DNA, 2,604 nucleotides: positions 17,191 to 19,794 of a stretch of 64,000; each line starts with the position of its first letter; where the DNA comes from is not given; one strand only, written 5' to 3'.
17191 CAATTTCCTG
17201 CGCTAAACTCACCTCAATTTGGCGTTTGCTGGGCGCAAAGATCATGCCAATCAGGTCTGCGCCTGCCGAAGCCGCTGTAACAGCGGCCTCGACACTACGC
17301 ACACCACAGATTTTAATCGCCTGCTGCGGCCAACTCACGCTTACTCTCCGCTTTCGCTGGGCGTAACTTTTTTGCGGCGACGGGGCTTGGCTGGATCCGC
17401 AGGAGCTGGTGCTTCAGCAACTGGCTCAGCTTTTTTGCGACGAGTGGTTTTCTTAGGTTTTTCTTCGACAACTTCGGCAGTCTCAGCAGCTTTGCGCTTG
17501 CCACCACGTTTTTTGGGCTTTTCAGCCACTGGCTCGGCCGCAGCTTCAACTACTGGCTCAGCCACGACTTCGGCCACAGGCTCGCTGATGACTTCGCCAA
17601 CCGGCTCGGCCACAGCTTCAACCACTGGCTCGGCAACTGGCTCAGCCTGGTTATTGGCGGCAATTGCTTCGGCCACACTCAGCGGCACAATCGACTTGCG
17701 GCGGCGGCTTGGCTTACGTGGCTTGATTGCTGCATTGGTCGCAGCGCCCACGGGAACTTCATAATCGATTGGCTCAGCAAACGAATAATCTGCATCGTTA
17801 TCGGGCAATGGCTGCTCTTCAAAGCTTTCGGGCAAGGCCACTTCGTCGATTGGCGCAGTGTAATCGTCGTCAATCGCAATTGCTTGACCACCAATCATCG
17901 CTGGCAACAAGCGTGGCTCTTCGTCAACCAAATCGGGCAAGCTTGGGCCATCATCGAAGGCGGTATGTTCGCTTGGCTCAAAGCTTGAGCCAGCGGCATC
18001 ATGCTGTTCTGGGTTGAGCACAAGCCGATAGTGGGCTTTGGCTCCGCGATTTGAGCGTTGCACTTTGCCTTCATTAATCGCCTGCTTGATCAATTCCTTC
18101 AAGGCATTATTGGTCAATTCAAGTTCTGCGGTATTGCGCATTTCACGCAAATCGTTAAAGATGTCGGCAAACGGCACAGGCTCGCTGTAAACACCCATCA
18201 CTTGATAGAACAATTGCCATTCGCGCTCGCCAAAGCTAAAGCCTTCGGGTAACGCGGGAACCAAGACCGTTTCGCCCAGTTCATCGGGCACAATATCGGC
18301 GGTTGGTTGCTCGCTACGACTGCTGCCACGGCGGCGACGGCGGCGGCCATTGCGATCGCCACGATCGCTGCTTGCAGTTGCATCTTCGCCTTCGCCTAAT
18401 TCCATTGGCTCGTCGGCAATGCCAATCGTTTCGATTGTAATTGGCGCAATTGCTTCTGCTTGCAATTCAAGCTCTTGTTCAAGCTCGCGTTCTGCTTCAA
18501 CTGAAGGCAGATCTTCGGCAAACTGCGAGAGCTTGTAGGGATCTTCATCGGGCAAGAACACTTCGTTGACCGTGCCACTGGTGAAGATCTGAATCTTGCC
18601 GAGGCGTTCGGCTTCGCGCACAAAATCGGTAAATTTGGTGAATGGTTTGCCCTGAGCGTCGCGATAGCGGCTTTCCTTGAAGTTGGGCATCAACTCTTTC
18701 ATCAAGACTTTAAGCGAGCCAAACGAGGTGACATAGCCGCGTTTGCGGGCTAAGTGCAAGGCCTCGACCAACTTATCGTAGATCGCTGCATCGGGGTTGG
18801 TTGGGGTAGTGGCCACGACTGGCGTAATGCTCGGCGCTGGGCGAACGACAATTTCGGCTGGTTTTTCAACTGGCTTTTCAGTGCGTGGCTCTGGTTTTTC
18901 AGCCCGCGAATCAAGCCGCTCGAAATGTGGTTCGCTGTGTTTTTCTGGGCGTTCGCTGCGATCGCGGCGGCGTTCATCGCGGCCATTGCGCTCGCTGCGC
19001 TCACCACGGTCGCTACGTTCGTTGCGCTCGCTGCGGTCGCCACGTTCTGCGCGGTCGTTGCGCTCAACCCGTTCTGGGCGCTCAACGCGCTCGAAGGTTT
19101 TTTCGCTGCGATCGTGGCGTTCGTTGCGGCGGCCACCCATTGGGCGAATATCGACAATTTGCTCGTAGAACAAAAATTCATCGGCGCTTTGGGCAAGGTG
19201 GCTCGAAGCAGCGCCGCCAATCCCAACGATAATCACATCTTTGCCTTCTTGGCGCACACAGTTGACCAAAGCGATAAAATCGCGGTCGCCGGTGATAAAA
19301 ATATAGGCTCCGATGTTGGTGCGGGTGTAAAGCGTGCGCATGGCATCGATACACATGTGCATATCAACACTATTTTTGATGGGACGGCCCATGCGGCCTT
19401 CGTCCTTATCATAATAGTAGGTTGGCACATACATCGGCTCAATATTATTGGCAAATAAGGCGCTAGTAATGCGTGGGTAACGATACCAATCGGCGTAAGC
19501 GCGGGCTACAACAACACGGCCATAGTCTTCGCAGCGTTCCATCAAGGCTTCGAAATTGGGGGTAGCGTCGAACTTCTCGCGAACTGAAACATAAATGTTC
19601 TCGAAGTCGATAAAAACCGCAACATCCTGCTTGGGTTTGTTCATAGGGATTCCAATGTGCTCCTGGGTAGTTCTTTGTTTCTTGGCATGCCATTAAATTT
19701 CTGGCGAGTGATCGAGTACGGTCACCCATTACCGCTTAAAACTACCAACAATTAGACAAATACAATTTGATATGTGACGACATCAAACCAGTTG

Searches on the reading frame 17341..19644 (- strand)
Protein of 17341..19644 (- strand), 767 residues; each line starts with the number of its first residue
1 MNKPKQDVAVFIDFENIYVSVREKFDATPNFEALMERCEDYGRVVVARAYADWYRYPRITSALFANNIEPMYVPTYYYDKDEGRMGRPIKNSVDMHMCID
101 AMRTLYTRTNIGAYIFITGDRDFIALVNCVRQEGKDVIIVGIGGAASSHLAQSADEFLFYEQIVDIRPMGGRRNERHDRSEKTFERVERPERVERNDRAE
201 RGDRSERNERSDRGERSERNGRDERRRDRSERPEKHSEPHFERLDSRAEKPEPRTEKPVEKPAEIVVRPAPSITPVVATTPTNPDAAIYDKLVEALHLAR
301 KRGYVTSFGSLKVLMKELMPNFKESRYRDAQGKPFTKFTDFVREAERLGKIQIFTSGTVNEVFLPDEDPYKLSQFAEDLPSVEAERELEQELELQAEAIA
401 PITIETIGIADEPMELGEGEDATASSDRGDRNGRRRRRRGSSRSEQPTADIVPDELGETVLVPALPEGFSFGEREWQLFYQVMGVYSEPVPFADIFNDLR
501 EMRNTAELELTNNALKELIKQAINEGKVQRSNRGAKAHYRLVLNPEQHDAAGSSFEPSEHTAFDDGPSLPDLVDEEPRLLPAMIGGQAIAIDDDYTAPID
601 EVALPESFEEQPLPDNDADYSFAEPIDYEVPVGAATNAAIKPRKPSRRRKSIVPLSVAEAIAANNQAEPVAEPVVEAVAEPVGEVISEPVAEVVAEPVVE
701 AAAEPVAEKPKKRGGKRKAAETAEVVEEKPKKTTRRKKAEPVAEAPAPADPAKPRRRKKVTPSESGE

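Call 76: search_protein_families(library=pfam, proteins=[window:17341-19644:-], max_evalue=0.001)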
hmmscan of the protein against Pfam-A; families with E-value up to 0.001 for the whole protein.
window:17341-19644:- (767 aa): 1 family
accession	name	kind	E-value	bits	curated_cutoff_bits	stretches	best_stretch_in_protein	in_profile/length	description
PF01936.24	NYN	-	6.6e-28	98.5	24.2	1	8-160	2-144/145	NYN domain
